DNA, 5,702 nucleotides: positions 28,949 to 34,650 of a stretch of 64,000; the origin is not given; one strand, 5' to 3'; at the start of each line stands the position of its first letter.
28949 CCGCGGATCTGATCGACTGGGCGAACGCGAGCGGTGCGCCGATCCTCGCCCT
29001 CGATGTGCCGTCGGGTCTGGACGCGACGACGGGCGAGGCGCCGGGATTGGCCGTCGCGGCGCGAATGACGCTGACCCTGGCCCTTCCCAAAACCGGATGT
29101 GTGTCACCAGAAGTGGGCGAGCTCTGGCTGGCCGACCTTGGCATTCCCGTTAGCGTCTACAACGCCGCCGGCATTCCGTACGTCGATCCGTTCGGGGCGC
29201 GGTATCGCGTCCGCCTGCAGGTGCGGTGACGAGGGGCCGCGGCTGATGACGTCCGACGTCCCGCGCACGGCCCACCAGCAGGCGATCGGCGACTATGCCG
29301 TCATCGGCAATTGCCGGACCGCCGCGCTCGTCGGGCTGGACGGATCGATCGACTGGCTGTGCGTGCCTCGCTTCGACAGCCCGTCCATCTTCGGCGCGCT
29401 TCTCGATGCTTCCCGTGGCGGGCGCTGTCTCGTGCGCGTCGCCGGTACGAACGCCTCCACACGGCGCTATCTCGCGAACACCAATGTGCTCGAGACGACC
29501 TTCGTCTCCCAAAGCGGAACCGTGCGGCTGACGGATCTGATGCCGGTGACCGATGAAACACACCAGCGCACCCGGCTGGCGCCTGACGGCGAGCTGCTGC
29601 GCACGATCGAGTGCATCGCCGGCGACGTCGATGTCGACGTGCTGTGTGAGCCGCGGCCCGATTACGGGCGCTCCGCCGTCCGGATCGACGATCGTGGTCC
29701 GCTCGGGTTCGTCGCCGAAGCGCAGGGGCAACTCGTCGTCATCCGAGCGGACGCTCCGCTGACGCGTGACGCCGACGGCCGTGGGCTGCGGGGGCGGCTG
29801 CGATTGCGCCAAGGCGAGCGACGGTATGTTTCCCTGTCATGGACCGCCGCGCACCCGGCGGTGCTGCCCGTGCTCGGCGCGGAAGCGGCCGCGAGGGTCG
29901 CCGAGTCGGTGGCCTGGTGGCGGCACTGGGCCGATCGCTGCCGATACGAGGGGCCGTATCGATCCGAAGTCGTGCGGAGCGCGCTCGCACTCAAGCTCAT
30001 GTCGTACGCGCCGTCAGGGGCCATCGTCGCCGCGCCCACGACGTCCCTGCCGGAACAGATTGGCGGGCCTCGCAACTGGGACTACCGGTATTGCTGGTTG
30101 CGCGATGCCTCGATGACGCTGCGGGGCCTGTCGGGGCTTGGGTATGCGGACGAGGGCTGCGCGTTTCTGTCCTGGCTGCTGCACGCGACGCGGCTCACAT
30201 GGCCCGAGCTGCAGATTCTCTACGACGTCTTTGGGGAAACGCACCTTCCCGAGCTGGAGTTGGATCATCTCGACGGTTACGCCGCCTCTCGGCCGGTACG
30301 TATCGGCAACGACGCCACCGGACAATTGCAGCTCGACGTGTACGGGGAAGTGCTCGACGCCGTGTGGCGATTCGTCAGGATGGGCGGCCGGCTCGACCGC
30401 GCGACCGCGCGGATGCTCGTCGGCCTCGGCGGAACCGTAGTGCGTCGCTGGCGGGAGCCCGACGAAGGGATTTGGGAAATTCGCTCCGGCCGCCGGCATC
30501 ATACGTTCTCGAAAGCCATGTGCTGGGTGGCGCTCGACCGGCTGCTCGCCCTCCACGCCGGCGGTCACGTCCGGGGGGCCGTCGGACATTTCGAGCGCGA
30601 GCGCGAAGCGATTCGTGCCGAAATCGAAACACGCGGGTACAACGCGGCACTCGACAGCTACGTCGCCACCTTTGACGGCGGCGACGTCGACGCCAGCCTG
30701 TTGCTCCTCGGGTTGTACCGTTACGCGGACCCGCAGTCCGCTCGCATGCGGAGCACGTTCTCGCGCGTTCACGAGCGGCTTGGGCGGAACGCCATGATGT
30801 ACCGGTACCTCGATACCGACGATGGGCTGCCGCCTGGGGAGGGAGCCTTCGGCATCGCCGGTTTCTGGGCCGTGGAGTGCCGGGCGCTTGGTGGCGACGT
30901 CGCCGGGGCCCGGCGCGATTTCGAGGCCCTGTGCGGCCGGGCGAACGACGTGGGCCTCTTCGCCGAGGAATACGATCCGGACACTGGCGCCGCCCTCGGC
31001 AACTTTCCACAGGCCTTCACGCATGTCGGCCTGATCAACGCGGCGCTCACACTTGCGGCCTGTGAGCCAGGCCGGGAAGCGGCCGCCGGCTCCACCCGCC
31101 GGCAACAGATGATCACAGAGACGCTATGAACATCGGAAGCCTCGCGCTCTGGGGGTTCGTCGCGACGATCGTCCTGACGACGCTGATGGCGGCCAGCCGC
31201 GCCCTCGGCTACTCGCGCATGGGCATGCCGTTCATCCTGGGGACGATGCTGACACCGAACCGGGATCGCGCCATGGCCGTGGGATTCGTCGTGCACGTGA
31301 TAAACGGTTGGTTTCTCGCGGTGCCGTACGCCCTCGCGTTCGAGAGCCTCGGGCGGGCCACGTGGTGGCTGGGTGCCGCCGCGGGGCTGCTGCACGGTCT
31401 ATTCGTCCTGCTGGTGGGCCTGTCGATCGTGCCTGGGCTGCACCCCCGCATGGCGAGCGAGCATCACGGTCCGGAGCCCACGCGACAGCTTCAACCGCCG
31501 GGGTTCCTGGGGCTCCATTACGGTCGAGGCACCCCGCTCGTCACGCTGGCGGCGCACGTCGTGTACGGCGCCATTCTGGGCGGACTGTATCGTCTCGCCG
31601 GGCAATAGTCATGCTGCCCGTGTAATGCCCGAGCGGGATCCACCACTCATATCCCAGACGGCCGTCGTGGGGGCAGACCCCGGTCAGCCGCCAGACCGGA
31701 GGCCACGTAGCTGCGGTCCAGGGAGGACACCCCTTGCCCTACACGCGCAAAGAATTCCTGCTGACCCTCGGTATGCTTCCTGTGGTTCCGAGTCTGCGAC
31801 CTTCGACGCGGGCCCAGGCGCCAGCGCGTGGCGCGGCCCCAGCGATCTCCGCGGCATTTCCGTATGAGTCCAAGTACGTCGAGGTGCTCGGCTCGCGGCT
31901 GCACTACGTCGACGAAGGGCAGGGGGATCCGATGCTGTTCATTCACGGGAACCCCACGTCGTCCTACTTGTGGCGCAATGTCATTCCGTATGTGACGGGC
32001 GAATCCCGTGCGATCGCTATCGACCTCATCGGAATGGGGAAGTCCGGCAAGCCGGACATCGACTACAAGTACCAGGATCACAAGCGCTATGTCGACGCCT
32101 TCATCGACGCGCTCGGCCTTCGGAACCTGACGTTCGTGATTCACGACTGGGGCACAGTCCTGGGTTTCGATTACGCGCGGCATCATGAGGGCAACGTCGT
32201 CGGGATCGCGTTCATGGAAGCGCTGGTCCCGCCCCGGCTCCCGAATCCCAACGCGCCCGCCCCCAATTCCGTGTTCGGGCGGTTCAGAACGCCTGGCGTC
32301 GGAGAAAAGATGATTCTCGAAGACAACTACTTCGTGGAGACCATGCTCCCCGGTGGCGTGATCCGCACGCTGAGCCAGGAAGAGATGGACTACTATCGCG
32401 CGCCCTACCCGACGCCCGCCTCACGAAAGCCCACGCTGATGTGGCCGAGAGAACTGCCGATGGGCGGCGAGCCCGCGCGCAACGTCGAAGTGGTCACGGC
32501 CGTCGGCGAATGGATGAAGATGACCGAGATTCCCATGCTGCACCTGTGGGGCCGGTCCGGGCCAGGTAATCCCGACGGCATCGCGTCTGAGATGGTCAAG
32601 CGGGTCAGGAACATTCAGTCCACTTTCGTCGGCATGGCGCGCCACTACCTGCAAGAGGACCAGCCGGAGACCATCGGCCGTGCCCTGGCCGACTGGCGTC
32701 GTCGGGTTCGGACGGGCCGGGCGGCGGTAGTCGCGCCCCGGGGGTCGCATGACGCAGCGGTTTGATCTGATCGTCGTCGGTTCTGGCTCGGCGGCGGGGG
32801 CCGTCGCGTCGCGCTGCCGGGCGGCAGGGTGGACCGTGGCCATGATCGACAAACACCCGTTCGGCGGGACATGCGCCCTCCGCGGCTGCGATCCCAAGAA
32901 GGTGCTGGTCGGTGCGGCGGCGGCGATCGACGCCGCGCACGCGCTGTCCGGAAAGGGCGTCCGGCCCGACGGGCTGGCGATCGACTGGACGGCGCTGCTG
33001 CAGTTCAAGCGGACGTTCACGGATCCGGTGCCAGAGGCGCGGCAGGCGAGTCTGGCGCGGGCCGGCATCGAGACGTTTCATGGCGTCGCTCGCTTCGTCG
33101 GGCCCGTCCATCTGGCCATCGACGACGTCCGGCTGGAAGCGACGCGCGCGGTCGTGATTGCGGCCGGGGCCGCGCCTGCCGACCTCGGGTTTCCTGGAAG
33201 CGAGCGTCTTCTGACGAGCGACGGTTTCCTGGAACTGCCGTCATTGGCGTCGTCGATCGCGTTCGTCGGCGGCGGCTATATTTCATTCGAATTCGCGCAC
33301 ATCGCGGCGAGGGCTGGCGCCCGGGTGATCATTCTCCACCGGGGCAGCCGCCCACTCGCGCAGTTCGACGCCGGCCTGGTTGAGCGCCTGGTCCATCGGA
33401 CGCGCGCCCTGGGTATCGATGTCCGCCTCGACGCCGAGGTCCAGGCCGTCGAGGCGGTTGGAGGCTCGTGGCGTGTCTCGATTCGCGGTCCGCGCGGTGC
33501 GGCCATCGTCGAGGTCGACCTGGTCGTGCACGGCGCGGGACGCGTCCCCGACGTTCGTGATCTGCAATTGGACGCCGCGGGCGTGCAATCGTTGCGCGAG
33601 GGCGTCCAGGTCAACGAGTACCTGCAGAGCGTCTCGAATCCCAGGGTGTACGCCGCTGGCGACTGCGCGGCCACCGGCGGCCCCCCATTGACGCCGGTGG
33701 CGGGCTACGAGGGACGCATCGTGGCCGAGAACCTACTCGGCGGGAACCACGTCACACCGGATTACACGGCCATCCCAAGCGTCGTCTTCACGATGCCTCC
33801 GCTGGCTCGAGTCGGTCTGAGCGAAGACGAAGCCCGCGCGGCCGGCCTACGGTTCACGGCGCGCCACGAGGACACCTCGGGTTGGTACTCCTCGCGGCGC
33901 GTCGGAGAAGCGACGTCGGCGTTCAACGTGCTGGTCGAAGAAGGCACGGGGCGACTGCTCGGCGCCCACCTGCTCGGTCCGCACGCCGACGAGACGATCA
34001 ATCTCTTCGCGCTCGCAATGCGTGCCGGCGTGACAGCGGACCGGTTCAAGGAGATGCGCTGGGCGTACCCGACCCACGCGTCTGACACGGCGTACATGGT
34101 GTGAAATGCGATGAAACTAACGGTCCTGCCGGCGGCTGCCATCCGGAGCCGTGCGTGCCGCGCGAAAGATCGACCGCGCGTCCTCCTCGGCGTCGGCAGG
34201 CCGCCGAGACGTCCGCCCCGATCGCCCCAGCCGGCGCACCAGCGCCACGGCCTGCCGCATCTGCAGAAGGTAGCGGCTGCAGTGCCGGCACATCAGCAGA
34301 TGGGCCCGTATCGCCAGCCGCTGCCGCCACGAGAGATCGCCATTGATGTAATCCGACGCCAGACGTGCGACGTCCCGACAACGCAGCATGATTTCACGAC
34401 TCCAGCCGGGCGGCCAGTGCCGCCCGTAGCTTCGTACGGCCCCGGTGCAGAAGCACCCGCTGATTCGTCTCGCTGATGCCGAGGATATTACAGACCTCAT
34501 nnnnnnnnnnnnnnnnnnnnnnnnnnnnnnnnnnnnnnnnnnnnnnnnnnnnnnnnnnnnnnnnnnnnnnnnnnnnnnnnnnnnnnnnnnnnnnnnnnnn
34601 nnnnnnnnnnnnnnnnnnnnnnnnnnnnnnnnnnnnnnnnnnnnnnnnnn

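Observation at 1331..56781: Nine copies of a bipartite ECF-type promoter motif link the mer, ars, bufferin, thioredoxin, dehalogenase and radical-SAM operons to the two ECF sigma genes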

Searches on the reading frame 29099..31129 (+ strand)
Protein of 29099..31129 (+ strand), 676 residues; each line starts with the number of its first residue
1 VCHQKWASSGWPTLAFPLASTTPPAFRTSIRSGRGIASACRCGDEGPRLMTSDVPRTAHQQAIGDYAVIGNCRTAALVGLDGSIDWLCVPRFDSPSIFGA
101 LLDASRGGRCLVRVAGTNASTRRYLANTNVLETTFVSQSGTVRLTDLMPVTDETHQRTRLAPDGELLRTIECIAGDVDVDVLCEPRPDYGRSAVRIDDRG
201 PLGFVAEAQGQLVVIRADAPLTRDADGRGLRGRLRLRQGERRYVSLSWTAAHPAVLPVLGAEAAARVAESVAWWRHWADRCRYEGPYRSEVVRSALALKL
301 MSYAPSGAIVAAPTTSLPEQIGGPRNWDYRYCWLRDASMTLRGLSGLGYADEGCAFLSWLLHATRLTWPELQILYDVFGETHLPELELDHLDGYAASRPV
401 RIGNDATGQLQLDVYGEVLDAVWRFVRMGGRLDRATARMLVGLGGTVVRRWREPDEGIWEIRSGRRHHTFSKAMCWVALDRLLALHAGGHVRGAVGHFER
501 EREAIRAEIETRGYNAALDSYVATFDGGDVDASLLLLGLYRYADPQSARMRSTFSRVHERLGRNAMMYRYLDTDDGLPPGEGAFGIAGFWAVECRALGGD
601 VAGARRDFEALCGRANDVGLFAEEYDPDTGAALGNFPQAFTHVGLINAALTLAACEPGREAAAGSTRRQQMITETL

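Call 7: search_protein_families(library=pfam, proteins=[window:29099-31129:+])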
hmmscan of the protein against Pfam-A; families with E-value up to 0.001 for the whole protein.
window:29099-31129:+ (676 aa): 2 families
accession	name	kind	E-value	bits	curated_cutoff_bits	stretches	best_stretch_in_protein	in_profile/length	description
PF00723.27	Glyco_hydro_15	-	5.8e-58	197.2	22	2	285-593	1-327/427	Glycosyl hydrolases family 15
PF19291.4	TREH_N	-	2e-15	57.1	23.1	1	61-199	13-138/211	Trehalase-like, N-terminal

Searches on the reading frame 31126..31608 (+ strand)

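Call 7: search_protein_families(library=pfam, proteins=[window:31126-31608:+])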
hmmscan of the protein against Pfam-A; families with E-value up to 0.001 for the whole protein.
window:31126-31608:+ (160 aa): 1 family
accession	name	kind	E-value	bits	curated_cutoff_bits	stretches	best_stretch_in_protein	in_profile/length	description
PF20587.3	DUF6789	-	2.3e-05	25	27.1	0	136-157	114-135/144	Family of unknown function (DUF6789)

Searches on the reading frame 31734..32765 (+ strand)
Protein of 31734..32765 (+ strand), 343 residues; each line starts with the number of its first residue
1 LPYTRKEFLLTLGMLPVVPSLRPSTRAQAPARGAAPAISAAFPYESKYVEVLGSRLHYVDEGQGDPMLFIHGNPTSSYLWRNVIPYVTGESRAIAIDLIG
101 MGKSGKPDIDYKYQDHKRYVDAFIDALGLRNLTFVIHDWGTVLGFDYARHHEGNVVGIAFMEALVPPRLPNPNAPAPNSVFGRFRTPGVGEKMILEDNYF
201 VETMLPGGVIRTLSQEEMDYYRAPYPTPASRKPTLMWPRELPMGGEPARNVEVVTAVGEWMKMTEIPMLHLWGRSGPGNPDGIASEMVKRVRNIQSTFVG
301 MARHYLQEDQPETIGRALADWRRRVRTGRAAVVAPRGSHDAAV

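Call 7: search_protein_families(library=pfam, proteins=[window:31734-32765:+])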
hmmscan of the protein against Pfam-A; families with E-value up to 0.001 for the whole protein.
window:31734-32765:+ (343 aa): 2 families
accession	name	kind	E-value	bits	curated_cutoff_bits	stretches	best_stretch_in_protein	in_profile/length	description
PF00561.26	Abhydrolase_1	-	3.3e-23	83.1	25.8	1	66-310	2-244/245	alpha/beta hydrolase fold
PF12697.13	Abhydrolase_6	-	1.9e-12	48.8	26.3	1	68-312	2-212/217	Alpha/beta hydrolase family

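Call 19: search_protein_families(library=ncbifam, proteins=[window:31734-32765:+])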
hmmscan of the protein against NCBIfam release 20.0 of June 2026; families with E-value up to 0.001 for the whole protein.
window:31734-32765:+ (343 aa): 14 families
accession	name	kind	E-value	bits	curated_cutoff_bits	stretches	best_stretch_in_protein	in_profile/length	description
NF002938.0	PRK03592.1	equivalog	4.8e-113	377.4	241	1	38-327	4-294/298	haloalkane dehalogenase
NF002043.0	PRK00870.1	subfamily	2.4e-42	145.4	265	1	41-324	16-300/302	haloalkane dehalogenase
NF002873.0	PRK03204.1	equivalog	8.9e-38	130.2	466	1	41-319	11-282/286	haloalkane dehalogenase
NF050089.1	i_nPHAscl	equivalog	7e-12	45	300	1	54-160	7-114/288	intracellular short-chain-length polyhydroxyalkanoate depolymerase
NF004514.1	PRK05855.1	equivalog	1.5e-10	40.3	455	1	63-149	21-110/578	SDR family oxidoreductase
NF011457.0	PRK14875.1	equivalog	1.9e-10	40.2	307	1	45-158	111-226/372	acetoin dehydrogenase dihydrolipoyllysine-residue acetyltransferase subunit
NF051488.1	bifunc_PcaDC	exception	1.3e-09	37.7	390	1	61-162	7-110/375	bifunctional 3-oxoadipate enol-lactonase/4-carboxymuconolactone decarboxylase PcaDC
TIGR02427.1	protocat_pcaD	equivalog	1.7e-08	34.2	255.85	1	56-157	2-106/251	3-oxoadipate enol-lactonase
NF045632.1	hydroxlase_HsaD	equivalog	2.9e-07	29.7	400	1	44-141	12-115/290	4,5:9,10-diseco-3-hydroxy-5,9,17-trioxoandrosta-1(10),2-diene-4-oate hydrolase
TIGR01250.1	pro_imino_pep_2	subfamily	8.3e-07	28.8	167.65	1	57-160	15-126/288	proline iminopeptidase-family hydrolase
TIGR03056.1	bchO_mg_che_rel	equivalog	3.7e-06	26.2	172.55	1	46-108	8-72/278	alpha/beta fold hydrolase BchO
TIGR03695.1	menH_SHCHC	equivalog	9.6e-06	25.2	208.55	0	66-157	4-98/252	2-succinyl-6-hydroxy-2,4-cyclohexadiene-1-carboxylate synthase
NF045945.1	ProImpepLactob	equivalog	4.3e-05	23.2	400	1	62-154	25-121/293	proline iminopeptidase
TIGR01249.1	pro_imino_pep_1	equivalog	6.4e-05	22.3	259.75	1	55-158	16-123/307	prolyl aminopeptidase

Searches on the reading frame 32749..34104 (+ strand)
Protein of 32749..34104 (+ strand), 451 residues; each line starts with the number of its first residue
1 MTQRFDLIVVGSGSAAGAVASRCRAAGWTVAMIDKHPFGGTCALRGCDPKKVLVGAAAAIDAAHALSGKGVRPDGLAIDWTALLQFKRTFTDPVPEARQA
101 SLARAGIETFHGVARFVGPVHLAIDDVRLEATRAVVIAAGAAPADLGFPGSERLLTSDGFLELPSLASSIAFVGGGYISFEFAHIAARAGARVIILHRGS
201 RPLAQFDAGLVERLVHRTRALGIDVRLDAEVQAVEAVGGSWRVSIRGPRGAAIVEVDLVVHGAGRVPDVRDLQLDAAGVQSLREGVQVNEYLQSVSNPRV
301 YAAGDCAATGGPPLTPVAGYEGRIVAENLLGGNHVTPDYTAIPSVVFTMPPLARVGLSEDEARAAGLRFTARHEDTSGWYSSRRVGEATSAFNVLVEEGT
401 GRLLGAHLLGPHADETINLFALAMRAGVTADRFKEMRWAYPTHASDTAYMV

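Call 7: search_protein_families(library=pfam, proteins=[window:32749-34104:+])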
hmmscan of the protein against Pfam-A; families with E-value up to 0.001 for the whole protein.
window:32749-34104:+ (451 aa): 4 families
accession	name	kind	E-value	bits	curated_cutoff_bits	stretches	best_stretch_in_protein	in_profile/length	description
PF07992.20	Pyr_redox_2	-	1.3e-46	159.8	26.1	1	5-322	1-291/291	Pyridine nucleotide-disulphide oxidoreductase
PF02852.28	Pyr_redox_dim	-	2.9e-21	76.2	25.3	1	342-444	1-103/110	Pyridine nucleotide-disulphide oxidoreductase, dimerisation domain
PF00070.33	Pyr_redox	-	3.9e-15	56.6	22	1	170-239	2-71/82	Pyridine nucleotide-disulphide oxidoreductase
PF13738.12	Pyr_redox_3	-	6.5e-06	26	30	1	132-304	125-305/305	Pyridine nucleotide-disulphide oxidoreductase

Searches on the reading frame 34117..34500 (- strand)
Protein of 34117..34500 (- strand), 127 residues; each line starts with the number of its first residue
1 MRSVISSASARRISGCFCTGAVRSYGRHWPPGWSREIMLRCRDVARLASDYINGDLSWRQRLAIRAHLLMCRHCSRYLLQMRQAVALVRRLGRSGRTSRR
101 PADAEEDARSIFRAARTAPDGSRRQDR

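Call 8: search_protein_families(library=pfam, proteins=[window:34117-34500:-])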
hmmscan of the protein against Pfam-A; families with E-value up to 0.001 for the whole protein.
window:34117-34500:- (127 aa): 1 family
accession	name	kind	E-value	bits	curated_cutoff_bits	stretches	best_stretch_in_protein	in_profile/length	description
PF13490.11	zf-HC2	-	2e-10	41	22.2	1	41-74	1-34/35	Putative zinc-finger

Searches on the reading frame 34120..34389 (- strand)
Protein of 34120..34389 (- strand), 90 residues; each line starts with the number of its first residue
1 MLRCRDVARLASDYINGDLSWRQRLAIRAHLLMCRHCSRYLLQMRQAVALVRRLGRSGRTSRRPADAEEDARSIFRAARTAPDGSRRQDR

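Call 19: search_protein_families(library=ncbifam, proteins=[window:34120-34389:-])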
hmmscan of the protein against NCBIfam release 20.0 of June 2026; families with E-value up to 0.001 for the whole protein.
seq(90 aa): 2 families
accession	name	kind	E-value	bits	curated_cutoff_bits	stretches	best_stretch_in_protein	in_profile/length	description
NF052368.1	antisigmaE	subfamily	2e-16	59.5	50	1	1-46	1-46/48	anti-sigma factor family protein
TIGR03988.1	antisig_RsrA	equivalog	0.0001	22.3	62.5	1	3-52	1-50/77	mycothiol system anti-sigma-R factor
